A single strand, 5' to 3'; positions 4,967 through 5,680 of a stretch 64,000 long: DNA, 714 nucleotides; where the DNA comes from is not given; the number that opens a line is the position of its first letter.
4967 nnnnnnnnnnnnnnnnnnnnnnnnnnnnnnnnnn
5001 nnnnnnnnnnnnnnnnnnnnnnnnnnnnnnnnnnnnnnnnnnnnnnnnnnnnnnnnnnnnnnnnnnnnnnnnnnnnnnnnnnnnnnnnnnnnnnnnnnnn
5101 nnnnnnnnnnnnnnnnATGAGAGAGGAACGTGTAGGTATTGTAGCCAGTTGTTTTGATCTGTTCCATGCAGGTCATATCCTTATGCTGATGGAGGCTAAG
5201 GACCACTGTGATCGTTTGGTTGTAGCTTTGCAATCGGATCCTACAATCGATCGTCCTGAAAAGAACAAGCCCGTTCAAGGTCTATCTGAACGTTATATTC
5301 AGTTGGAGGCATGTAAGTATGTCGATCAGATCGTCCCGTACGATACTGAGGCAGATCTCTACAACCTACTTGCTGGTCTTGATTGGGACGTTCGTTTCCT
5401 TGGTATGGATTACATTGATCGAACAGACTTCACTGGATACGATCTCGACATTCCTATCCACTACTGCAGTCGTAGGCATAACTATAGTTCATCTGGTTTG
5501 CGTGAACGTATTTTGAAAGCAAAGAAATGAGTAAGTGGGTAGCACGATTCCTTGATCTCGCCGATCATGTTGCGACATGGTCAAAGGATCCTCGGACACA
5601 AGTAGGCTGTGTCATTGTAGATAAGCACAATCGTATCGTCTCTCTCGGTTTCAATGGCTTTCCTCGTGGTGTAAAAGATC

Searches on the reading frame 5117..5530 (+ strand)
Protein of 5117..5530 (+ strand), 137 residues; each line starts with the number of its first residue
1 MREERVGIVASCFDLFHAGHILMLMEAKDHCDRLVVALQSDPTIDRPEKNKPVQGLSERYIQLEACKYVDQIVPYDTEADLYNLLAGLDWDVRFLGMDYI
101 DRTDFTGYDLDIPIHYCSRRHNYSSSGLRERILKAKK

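Call 7: search_protein_families(library=phrogs, proteins=[window:5117-5530:+], max_evalue=0.001)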
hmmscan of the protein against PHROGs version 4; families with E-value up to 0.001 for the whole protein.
window:5117-5530:+ (137 aa): 1 family
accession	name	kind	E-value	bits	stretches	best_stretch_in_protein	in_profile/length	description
phrog_7878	-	other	2e-34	119.5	1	6-133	3-129/131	bifunctional heptose 7-phosphate kinase/heptose 1-phosphate adenyltransferase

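Call 26: search_protein_families(library=pfam, proteins=[window:5117-5530:+], max_evalue=0.001)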
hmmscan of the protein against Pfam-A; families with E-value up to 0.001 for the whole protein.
window:5117-5530:+ (137 aa): 1 family
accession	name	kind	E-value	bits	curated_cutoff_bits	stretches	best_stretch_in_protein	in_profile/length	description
PF01467.32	CTP_transf_like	-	1.8e-13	51.3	21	1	11-79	4-70/133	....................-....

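Call 31: search_solved_structures(query=window:5117-5527:+, max_evalue=0.001, show_alignments=3)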
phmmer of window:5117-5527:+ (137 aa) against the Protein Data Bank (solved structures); distinct sequences matched with E-value up to 0.001: 8.
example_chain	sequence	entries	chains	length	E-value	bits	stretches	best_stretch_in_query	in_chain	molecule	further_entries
3elb_A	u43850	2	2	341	2.4e-17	66.6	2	11-77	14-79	Ethanolamine-phosphate cytidylyltransferase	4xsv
1coz_A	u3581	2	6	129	1.5e-09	41.3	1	9-132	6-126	PROTEIN (GLYCEROL-3-PHOSPHATE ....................) | glycerol-3-phosphate cytidylyltransferase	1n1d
2b7l_A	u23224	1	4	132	3.8e-09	40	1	9-131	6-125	glycerol-3-phosphate cytidylyltransferase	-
3hl4_A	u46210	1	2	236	8.6e-06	29.1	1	11-73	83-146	Choline-phosphate cytidylyltransferase A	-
4mvd_B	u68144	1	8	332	9e-06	29.1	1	11-73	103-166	Choline-phosphate cytidylyltransferase A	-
4mvc_A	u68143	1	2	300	1.1e-05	28.8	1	11-73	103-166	Choline-phosphate cytidylyltransferase A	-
5x9q_A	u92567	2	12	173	0.00012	25.5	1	11-99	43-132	Putative cytidylyltransferase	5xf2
3glv_A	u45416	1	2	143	0.00018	24.9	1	10-99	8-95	Lipopolysaccharide core biosynthesis protein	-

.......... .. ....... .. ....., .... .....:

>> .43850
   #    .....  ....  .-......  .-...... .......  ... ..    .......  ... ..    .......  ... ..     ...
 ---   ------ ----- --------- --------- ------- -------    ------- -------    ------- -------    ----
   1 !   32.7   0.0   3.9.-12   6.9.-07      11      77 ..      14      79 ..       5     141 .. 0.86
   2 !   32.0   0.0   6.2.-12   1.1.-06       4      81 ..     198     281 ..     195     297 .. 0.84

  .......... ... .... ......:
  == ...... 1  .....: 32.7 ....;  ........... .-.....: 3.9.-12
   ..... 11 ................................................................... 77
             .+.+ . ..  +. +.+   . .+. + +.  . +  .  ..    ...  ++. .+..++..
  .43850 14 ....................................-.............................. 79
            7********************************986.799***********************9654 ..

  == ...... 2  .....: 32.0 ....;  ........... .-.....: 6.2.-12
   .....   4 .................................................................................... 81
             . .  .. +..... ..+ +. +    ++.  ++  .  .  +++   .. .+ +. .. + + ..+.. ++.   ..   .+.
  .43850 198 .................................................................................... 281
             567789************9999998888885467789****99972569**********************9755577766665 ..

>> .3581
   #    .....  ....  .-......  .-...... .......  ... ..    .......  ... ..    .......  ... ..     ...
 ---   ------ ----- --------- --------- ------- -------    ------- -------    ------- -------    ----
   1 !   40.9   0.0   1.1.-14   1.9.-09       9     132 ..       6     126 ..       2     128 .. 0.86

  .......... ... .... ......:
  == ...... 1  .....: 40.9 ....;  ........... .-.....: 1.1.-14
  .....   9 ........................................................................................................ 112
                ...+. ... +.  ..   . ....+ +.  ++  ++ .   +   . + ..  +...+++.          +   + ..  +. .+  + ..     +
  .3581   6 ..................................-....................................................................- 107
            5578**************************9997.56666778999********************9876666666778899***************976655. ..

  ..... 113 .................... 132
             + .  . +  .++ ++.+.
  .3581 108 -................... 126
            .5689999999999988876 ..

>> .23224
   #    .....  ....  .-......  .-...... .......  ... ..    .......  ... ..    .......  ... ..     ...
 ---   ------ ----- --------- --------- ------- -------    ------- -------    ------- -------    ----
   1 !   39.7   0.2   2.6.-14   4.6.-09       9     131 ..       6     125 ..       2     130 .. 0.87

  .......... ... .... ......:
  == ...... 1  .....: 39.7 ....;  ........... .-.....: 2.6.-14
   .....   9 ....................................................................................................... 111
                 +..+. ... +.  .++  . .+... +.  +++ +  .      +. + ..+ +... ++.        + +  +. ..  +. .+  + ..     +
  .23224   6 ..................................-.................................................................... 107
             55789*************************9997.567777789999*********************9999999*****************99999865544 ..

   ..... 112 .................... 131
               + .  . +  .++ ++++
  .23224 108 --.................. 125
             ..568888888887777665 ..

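Call 64: search_protein_families(library=ncbifam, proteins=[window:5117-5527:+], max_evalue=0.01)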
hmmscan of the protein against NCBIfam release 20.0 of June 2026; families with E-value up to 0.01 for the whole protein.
window:5117-5527:+ (137 aa): 6 families
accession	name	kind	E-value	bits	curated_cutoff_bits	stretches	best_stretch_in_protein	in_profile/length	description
TIGR02199.1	rfaE_dom_II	equivalog_domain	3.8e-18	65.7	181.5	1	3-100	10-107/144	D-glycero-beta-D-manno-heptose 1-phosphate adenylyltransferase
TIGR00125.1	cyt_tran_rel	domain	3.6e-16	59.1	27.7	1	6-70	1-63/65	adenylyltransferase/cytidyltransferase family protein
NF008454.0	PRK11316.1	equivalog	8.1e-16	57.7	521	1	2-100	338-436/475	bifunctional D-glycero-beta-D-manno-heptose-7-phosphate kinase/D-glycero-beta-D-manno-heptose 1-phosphate adenylyltransferase HldE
TIGR01518.1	g3p_cytidyltrns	equivalog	9.2e-16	58.1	165.4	1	8-131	2-124/125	glycerol-3-phosphate cytidylyltransferase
NF001985.0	PRK00777.1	subfamily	2e-06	27.9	104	1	8-65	8-64/157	pantetheine-phosphate adenylyltransferase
NF005518.0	PRK07143.1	equivalog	0.0023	17.4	232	1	5-84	16-96/281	hypothetical protein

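Call 67: search_dna_similar(query=window:5117-5527:+, collection=phages, mode=protein, max_rows=60, rows=spread, max_evalue=0.00001)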
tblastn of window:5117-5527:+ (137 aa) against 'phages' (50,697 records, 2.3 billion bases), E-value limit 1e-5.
Records with a match: 129; places in all: 130; records where one place covers at least 80% of the query: 125.
Best place of each record, by identity: <60% 129.
By first word of the organism name: Streptomyces 63; Synechococcus 26; Vibrio 8; Prochlorococcus 6; Marine 5; Arthrobacter 4; Bacteriophage 3; Listeria 3; Acinetobacter 2; Agathobaculum 2; and 6 more.
By host as written in the record: Streptomyces griseus ATCC 10137 26; Streptomyces lividans JI 1326 15; - 13; Synechococcus sp. 9; Streptomyces viridochromogenes DSM40736 6; Synechococcus sp. MW02 4; Streptomyces sanglieri UNT16F27A 4; Synechococcus sp. WH8102 3; and 30 more.
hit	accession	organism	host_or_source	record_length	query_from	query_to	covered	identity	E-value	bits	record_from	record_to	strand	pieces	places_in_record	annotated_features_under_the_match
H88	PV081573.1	Acinetobacter phage vB_AbaM_3098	Acinetobacter baumannii Ab125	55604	1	136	99%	52.9%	3e-45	162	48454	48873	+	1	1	hypothetical protein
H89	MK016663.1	Synechococcus phage S-H68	Synechococcus sp. LTWRED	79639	5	134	95%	53.3%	1e-38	143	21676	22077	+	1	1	glycerol-3-phosphate cytidylyltransferase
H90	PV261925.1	Synechococcus phage RB11-B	Synechococcus sp. MW02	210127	5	134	95%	53.3%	1e-38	143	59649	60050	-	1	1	cytidylyltransferase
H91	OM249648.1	Vibrio phage phiKT1024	Vibrio sp.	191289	5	137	97%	50.7%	5e-38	141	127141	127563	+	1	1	glycerol-3-phosphate cytidylyltransferase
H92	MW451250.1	Vibrio phage phiTY18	Vibrio parahaemolyticus TY18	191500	5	137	97%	50.7%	5e-38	141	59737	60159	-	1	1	record has no annotation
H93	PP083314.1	Vibrio phage VB_VaC_SRILMA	Vibrio alginolyticus CECT 521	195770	5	137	97%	50.7%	5e-38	141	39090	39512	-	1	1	bifunctional heptose 7-phosphate kinase/heptose 1-phosphate ...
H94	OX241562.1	Vibrio phage 150E35-1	Seawater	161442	5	135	96%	50.7%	1e-32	126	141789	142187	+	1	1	cytidylyltransferase-like protein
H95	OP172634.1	Agathobaculum phage AB434P3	Agathobaculum butyriciproducens DA434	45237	6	137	96%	49.3%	7e-32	124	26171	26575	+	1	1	hypothetical protein (x2)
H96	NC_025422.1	Caulobacter phage Cr30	Caulobacter crescentus CB15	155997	5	132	93%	50.4%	1e-35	134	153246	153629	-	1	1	bifunctional heptose 7-phosphate kinase/heptose 1-phosphate ...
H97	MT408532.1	Synechococcus phage SynMITS9220M01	Synechococcus sp. MIT S9220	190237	2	135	98%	45.2%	1e-27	112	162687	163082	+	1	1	hypothetical protein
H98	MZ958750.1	Streptomyces phage Targaryen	Streptomyces lividans JI 1326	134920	9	135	93%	34.5%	1e-12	69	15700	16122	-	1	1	34: nucleotidyltransferase | 33: hypothetical protein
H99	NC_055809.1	Streptomyces phage Evy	Streptomyces griseus ATCC 10137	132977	9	135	93%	34.5%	1e-12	69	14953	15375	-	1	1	35: bifunctional heptose 7-phosphate kinase/heptose 1-phosphate ... | 34: hypothetical protein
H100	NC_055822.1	Streptomyces phage Daubenski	Streptomyces griseus ATCC 10137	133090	9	132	91%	34.9%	3e-14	74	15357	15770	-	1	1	34: bifunctional heptose 7-phosphate kinase/heptose 1-phosphate ...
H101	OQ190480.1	Streptomyces phage Pepperwood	Streptomyces lividans JI 1326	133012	9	135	93%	33.1%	3e-13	71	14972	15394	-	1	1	35: nucleotidyl transferase | 34: hypothetical protein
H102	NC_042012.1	Streptomyces phage Samisti12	Streptomyces griseus ATCC 10137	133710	9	135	93%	33.1%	3e-13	71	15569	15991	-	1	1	bifunctional heptose 7-phosphate kinase/heptose 1-phosphate ... | hypothetical protein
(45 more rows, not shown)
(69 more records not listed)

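Call 69: get_annotated_region(hit=H91, flank=5000)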
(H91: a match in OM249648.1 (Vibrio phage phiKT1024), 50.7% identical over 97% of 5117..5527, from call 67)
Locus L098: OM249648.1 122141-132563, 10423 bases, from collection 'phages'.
description: Vibrio phage phiKT1024, complete genome.
organism: Vibrio phage phiKT1024 (NCBI taxid 2914035)
taxonomy: Viruses; Duplodnaviria; Heunggongvirae; Uroviricota; Caudoviricetes
host: Vibrio sp.; source: -; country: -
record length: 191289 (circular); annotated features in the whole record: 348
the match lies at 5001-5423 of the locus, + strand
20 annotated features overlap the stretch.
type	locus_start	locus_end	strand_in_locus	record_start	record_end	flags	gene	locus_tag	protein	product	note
CDS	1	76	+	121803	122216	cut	-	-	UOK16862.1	hypothetical protein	-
CDS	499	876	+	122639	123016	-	-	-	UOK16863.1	hypothetical protein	-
CDS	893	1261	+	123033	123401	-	-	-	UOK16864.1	hypothetical protein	-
CDS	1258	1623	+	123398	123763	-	-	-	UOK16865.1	hypothetical protein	-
tRNA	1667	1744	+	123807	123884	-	-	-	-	tRNA-Leu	-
CDS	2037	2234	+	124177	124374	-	-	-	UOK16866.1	hypothetical protein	-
CDS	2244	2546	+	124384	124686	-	-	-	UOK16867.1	hypothetical protein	-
CDS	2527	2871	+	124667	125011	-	-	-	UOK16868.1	hypothetical protein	-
CDS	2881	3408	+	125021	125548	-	-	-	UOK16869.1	hypothetical protein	-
CDS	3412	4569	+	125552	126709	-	-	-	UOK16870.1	hypothetical protein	-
CDS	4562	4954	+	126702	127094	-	-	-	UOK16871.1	hypothetical protein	-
CDS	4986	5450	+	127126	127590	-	-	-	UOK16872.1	glycerol-3-phosphate cytidylyltransferase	-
CDS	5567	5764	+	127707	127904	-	-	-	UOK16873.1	hypothetical protein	-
CDS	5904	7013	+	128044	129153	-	-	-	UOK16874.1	putative MoxR-like ATPase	-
CDS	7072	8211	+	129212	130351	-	-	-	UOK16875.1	hypothetical protein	-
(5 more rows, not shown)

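Call 70: get_annotated_region(hit=H88, flank=5000)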
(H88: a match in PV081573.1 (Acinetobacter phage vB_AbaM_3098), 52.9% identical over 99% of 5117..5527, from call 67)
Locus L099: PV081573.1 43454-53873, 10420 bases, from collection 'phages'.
description: Acinetobacter phage vB_AbaM_3098, complete genome.
organism: Acinetobacter phage vB_AbaM_3098 (NCBI taxid 3402122)
taxonomy: Viruses; Duplodnaviria; Heunggongvirae; Uroviricota; Caudoviricetes
host: Acinetobacter baumannii Ab125; source: water treatment plant; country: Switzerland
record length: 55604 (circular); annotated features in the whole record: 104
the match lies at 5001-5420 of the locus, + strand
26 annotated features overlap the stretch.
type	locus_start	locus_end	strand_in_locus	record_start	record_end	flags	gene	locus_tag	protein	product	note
CDS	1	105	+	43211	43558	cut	-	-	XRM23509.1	hypothetical protein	-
CDS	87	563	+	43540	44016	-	-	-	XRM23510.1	hypothetical protein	-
CDS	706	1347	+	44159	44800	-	-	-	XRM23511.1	hypothetical protein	-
CDS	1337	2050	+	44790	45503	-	-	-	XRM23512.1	hypothetical protein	-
CDS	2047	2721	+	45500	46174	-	-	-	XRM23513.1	hypothetical protein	-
CDS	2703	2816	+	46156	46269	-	-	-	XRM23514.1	hypothetical protein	-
CDS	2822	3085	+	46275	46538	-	-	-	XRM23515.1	hypothetical protein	-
CDS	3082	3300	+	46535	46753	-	-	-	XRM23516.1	hypothetical protein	-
CDS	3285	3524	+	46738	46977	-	-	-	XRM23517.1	hypothetical protein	-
CDS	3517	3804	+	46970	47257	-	-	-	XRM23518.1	hypothetical protein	-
CDS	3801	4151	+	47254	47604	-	-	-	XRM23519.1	hypothetical protein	-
CDS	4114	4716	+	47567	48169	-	-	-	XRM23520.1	hypothetical protein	-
CDS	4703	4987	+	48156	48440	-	-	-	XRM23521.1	hypothetical protein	-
CDS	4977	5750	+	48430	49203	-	-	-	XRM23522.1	hypothetical protein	-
CDS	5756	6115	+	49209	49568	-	-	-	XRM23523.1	hypothetical protein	-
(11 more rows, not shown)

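Call 71: get_annotated_region(hit=H89, flank=5000)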
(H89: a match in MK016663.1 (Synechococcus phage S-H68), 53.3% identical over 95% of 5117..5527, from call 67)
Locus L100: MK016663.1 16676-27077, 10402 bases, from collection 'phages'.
description: Synechococcus phage S-H68, partial genome.
organism: Synechococcus phage S-H68 (NCBI taxid 2545436)
taxonomy: Viruses; Duplodnaviria; Heunggongvirae; Uroviricota; Caudoviricetes; Kyanoviridae
host: Synechococcus sp. LTWRED; source: -; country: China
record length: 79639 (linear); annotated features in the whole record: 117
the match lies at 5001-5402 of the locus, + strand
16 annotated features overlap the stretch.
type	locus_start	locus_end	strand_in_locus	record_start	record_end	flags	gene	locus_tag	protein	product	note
CDS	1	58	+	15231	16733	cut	-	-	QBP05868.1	tail fiber protein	-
CDS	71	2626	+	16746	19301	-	-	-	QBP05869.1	baseplate wedge tail fiber connector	Phage baseplate wedge tail fiber connector (T4-like gp9)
CDS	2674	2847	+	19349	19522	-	-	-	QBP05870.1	hypothetical protein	-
CDS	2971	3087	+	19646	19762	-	-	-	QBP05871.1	hypothetical protein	-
CDS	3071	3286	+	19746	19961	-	-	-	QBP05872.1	hypothetical protein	-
CDS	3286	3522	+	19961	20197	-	-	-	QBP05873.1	hypothetical protein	T4-like phage protein, T4 GC0250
CDS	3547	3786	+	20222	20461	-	-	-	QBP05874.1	hypothetical protein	-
CDS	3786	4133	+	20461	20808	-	-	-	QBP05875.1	hypothetical protein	-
CDS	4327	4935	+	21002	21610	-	-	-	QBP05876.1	hypothetical protein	-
CDS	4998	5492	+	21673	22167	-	-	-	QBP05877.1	glycerol-3-phosphate cytidylyltransferase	-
CDS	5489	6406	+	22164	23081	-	-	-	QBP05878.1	dTDP-glucose 4,6-dehydratase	-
CDS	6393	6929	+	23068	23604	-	-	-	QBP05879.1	dTDP-4-dehydrorhamnose 3,5-epimerase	-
CDS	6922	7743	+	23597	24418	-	-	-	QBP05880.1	NAD-dependent epimerase/dehydratase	-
CDS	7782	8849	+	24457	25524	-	-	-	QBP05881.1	UDP-glucose 4-epimerase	-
CDS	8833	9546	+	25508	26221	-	-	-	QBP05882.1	hypothetical protein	-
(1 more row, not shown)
